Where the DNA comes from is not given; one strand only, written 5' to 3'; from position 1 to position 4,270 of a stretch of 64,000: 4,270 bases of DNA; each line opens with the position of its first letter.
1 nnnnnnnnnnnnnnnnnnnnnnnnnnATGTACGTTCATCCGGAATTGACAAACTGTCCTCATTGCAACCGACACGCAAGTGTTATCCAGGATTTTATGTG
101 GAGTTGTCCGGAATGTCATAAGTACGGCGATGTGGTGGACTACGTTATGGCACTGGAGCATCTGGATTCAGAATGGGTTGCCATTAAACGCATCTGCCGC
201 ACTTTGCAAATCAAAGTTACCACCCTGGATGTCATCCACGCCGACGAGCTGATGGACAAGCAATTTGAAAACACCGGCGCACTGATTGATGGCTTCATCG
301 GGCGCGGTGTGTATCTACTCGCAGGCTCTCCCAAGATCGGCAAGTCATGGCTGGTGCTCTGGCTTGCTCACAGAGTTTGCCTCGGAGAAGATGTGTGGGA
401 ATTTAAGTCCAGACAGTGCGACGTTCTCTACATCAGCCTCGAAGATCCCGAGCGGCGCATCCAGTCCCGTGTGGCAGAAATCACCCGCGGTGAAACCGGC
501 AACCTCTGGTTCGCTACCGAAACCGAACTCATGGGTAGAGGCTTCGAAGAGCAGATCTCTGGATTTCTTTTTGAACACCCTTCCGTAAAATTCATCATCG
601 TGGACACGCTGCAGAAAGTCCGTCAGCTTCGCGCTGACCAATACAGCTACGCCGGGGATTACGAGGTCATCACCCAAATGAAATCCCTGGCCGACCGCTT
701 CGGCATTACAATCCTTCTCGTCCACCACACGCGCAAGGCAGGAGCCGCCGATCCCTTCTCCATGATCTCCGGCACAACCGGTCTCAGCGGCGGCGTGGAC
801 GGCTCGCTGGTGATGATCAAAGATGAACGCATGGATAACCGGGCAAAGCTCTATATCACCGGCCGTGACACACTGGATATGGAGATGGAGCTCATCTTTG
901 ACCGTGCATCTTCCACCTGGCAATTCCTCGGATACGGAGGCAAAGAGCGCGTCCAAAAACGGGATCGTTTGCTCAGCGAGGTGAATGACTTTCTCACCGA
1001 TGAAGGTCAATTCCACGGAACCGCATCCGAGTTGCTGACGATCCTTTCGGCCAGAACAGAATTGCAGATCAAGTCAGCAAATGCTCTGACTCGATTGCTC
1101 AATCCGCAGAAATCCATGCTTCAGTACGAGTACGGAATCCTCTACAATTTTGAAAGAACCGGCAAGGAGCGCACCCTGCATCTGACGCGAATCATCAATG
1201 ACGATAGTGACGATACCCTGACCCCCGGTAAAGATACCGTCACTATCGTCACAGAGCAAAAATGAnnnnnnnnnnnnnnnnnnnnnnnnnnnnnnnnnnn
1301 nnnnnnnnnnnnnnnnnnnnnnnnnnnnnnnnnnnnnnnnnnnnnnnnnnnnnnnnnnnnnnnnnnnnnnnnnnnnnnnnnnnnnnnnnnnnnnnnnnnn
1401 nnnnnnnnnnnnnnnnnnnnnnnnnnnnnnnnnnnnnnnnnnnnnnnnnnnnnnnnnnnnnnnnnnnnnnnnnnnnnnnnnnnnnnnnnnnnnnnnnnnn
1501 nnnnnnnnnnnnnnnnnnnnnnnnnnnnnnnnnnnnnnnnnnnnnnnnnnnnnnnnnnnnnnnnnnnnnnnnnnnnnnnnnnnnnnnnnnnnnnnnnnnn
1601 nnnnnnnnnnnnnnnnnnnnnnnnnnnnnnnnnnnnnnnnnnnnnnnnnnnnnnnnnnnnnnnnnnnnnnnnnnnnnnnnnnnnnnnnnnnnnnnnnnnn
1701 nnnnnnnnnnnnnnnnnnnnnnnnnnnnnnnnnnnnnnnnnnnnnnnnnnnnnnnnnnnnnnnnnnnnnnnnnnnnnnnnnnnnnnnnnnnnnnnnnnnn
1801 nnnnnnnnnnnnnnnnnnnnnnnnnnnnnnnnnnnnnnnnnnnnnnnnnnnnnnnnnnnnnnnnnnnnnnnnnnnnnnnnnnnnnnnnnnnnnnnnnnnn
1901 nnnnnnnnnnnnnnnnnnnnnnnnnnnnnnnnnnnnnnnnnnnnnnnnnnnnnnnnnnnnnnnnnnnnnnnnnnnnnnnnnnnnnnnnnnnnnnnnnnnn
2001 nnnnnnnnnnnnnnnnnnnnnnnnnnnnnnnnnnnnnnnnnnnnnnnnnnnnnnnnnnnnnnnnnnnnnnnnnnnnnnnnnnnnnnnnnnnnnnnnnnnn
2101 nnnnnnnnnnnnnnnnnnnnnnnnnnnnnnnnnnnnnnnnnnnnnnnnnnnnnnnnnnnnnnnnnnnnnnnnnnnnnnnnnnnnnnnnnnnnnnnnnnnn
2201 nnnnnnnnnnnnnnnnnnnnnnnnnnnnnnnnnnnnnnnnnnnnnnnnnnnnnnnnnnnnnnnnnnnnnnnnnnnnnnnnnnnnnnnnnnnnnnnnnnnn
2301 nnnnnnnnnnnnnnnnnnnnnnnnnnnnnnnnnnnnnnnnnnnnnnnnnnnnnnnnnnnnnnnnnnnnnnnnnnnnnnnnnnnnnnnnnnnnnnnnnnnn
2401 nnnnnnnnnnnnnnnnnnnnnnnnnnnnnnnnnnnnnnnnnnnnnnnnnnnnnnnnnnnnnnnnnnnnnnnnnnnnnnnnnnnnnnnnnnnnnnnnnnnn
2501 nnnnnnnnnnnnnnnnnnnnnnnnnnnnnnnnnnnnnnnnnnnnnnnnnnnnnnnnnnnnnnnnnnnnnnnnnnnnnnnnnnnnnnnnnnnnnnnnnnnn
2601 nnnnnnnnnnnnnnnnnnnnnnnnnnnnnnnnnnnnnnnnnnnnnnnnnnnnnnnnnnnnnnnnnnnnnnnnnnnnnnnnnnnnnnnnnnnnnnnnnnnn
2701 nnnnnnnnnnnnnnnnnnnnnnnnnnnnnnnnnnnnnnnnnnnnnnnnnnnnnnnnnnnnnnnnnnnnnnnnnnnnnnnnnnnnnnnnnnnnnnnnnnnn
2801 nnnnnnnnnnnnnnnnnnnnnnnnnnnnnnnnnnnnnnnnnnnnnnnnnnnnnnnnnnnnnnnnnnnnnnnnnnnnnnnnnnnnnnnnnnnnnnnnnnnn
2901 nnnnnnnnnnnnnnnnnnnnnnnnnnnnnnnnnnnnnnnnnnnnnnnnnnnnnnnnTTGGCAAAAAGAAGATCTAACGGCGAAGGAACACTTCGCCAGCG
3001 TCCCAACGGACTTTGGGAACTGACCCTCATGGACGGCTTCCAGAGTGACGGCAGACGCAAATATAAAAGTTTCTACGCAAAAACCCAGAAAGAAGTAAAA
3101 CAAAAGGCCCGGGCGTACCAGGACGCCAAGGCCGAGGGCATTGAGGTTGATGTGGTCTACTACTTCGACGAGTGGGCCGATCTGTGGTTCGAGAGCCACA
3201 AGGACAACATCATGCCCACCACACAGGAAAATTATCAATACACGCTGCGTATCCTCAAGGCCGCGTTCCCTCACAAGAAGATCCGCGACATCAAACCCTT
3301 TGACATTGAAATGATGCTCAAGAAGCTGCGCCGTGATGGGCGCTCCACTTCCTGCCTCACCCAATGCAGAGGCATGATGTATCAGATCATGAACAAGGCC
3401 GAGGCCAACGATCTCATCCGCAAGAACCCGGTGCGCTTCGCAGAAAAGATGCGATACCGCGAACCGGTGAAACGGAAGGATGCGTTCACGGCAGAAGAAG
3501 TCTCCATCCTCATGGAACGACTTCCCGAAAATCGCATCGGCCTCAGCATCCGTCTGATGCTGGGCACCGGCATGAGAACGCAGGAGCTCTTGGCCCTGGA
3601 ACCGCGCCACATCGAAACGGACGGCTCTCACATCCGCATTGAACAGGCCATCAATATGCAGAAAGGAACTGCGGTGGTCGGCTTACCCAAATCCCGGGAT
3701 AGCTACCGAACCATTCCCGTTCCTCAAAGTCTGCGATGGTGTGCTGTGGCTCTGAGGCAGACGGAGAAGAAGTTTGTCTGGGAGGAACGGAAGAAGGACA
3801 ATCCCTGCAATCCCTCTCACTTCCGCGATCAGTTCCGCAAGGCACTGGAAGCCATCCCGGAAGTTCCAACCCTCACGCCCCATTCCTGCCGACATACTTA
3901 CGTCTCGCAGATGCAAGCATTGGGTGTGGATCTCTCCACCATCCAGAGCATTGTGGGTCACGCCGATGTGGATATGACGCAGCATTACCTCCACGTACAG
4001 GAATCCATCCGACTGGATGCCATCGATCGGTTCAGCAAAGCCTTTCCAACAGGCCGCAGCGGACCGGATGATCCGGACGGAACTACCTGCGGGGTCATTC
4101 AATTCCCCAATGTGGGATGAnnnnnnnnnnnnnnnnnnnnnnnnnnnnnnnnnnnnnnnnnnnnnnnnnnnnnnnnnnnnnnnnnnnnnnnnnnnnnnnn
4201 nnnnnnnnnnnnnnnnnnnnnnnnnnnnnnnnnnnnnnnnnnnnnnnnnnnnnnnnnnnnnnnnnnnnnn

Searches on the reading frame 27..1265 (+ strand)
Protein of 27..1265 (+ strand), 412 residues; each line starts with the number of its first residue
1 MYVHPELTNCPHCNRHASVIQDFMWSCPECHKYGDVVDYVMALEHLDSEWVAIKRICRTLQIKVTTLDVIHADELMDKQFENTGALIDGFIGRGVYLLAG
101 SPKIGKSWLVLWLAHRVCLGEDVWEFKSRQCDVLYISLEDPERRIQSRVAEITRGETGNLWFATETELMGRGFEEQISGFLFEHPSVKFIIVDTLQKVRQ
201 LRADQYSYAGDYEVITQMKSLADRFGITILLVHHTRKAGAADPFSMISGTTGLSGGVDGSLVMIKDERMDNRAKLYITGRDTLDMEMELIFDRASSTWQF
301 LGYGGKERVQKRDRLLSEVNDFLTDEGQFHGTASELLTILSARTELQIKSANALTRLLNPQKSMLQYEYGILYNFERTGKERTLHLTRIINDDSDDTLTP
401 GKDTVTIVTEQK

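Call 4: search_protein_families(library=pfam, proteins=[window:27-1265:+], max_evalue=1)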
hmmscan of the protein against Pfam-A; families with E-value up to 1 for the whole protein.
window:27-1265:+ (412 aa): 9 families
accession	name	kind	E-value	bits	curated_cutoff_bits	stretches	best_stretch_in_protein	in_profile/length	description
PF13481.12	AAA_25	-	9e-25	87.9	27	1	76-239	15-194/195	AAA domain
PF03796.21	DnaB_C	-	0.00016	21.6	27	1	79-150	5-68/255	DnaB-like helicase C terminal domain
PF13401.12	AAA_22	-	0.011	16.5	27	1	92-233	4-122/130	AAA domain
PF01807.25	Zn_ribbon_DnaG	-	0.037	14.3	24.9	1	22-66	52-95/98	CHC2 zinc finger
PF12760.12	Zn_ribbon_IS1595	-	0.074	13.5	25.4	1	9-32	20-45/46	Transposase zinc-ribbon domain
PF13173.12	AAA_14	-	0.12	12.8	27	1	94-147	3-46/129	AAA domain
PF18423.6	zf_CopZ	-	0.13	12.7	28.4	0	26-41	3-18/62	Zinc binding domain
PF03716.19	WCCH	-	0.15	12.2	22.4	1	10-18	8-16/25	WCCH motif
PF18073.7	Zn_ribbon_LapB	-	0.48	10.6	25.7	1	22-34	12-24/28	Rubredoxin metal binding domain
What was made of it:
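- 27..1265 (+): AAA_25 / RadA-DnaB-like replication protein of the carrier element. It is cut by the window start (436 aa in full). PF13481 E = 9e-25 (call 4).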

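Call 5: search_protein_families(library=padloc, proteins=[window:27-1265:+], max_evalue=1)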
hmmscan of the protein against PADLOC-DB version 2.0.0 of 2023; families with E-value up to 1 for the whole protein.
window:27-1265:+ (412 aa): 0 families

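Call 6: search_protein_families(library=ncbifam, proteins=[window:27-1265:+], max_evalue=1)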
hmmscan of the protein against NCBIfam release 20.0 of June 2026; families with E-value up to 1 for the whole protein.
window:27-1265:+ (412 aa): 4 families
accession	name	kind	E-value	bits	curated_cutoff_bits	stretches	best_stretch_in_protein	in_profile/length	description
TIGR00416.1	sms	equivalog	8.6e-11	41.2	403.05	1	13-240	10-226/454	DNA repair protein RadA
TIGR03600.1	phage_DnaB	exception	0.05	12.6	498.65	0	86-148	187-241/421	phage replicative helicase, DnaB family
TIGR00665.1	DnaB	equivalog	0.079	11.8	385.25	1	76-149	178-243/435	replicative DNA helicase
TIGR01391.1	dnaG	equivalog_domain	0.12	11.2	283.6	1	24-73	55-103/414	DNA primase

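Call 9: search_protein_families(library=phrogs, proteins=[window:27-1265:+], max_evalue=1)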
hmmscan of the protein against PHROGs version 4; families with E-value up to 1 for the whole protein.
window:27-1265:+ (412 aa): 18 families
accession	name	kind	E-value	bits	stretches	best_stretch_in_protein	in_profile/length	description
phrog_6357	-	unknown function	2.1e-17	64.4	1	75-284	11-210/321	-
phrog_3123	-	unknown function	8.3e-17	62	1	70-269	317-542/583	-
phrog_1284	-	unknown function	3.8e-13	50.5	1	82-240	23-189/306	-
phrog_239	-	DNA, RNA and nucleotide metabolism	9.2e-13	49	1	33-258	289-548/801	DNA primase/helicase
phrog_243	-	DNA, RNA and nucleotide metabolism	3.3e-11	43.6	2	187-249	143-207/273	DnaB-like replicative helicase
phrog_19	-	DNA, RNA and nucleotide metabolism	1.4e-10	41.7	2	88-149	348-400/621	DnaB-like replicative helicase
phrog_906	-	DNA, RNA and nucleotide metabolism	2e-09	37.8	1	85-273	518-706/872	DNA polymerase/primase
phrog_2597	-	DNA, RNA and nucleotide metabolism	1.4e-07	31.5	1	72-238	345-517/747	DNA primase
phrog_13004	-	unknown function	2e-06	27.9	1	93-278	133-335/363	-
phrog_6012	-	DNA, RNA and nucleotide metabolism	3.6e-05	24.2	1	96-241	151-299/447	DNA helicase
phrog_6891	-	other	4.4e-05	24.2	1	86-236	35-159/310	ATPase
phrog_25693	-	unknown function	0.0005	19.8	1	213-241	187-215/405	-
phrog_5482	-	unknown function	0.0035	17.2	1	187-242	164-219/341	-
phrog_3228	-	DNA, RNA and nucleotide metabolism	0.032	13.5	1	187-271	477-563/766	replicative helicase-primase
phrog_22080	-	unknown function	0.15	13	1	10-45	9-43/74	-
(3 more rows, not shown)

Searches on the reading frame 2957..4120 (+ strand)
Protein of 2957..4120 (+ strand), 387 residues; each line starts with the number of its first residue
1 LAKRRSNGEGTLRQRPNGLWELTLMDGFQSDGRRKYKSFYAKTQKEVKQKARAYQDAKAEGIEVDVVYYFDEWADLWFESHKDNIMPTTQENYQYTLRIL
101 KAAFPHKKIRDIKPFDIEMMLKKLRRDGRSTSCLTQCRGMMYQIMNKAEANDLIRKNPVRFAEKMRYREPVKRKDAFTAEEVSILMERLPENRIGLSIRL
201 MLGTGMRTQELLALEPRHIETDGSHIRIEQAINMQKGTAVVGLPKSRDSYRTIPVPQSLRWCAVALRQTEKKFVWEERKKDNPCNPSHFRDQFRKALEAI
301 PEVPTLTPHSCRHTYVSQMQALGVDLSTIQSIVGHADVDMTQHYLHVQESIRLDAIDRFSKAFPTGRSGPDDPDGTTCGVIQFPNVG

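Call 4: search_protein_families(library=pfam, proteins=[window:2957-4120:+], max_evalue=1)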
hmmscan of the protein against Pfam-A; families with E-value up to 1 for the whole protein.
window:2957-4120:+ (387 aa): 4 families
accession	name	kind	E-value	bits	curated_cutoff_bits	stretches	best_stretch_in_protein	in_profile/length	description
PF00589.27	Phage_integrase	-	1.2e-22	81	27.1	1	178-349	4-170/172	Phage integrase family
PF22022.2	Phage_int_M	-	1.3e-07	32.2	27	1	70-160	1-91/96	Phage integrase central domain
PF14659.12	Phage_int_SAM_3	-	1.6e-07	31.8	22.6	1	70-124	2-57/58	Phage integrase, N-terminal SAM-like domain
PF13495.12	Phage_int_SAM_4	-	0.04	14.7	27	1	84-141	13-71/85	Phage integrase, N-terminal SAM-like domain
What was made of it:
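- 2957..4120 (+): Tyrosine integrase of the carrier element, transcribed divergently from the cassette. PF00589 E = 1.2e-22 (call 4).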

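Call 5: search_protein_families(library=padloc, proteins=[window:2957-4120:+], max_evalue=1)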
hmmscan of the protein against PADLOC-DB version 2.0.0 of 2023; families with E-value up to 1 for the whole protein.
window:2957-4120:+ (387 aa): 1 family
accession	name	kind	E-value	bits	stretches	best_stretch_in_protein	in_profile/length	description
PDLC00245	LmuA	-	0.0006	17.3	1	267-333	246-306/384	DUF4297 domain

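Call 6: search_protein_families(library=ncbifam, proteins=[window:2957-4120:+], max_evalue=1)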
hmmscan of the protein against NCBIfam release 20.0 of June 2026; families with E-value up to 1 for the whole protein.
window:2957-4120:+ (387 aa): 13 families
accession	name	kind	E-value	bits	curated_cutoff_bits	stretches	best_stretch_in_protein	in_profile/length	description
NF040815.2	recomb_XerA_Arch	equivalog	1.7e-24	86.8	220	1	83-349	10-256/263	site-specific tyrosine recombinase/integron integrase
TIGR02224.1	recomb_XerC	equivalog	4e-19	69.1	335.15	1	82-349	10-279/295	tyrosine recombinase XerC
TIGR02249.1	integrase_gron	subfamily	3.7e-16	59.4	265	2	286-350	239-303/315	integron integrase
TIGR02225.1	recomb_XerD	equivalog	5.7e-16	58.7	329.6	1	83-350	11-277/290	site-specific tyrosine recombinase XerD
NF001399.0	PRK00283.1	subfamily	4.3e-15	55.7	279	1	85-350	22-286/300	tyrosine recombinase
NF003462.0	PRK05084.1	equivalog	4.6e-09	35.5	267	1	198-361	201-358/360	tyrosine recombinase XerS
NF011946.0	PRK15417.1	equivalog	1.3e-08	34.4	435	1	288-348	256-316/337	integron integrase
NF002331.0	PRK01287.1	subfamily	6.2e-05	22.1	371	1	307-348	272-313/365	site-specific tyrosine recombinase XerC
NF040693.1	recomb_GmtY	equivalog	0.00015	21.1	340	1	273-346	354-431/441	gamma-mobile-trio recombinase GmtY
NF047926.1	integrase_GmtZ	equivalog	0.00091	17.3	600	1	305-352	427-475/784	gamma-mobile-trio integrase GmtZ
NF007371.0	PRK09871.1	subfamily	0.013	15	222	1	177-345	7-172/198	tyrosine-type DNA invertase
NF007370.0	PRK09870.1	subfamily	0.032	13.9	221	1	265-345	98-177/200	tyrosine-type DNA invertase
NF010365.0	PRK13793.1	equivalog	0.06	12.9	198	1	69-126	120-177/196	nicotinate-nicotinamide nucleotide adenylyltransferase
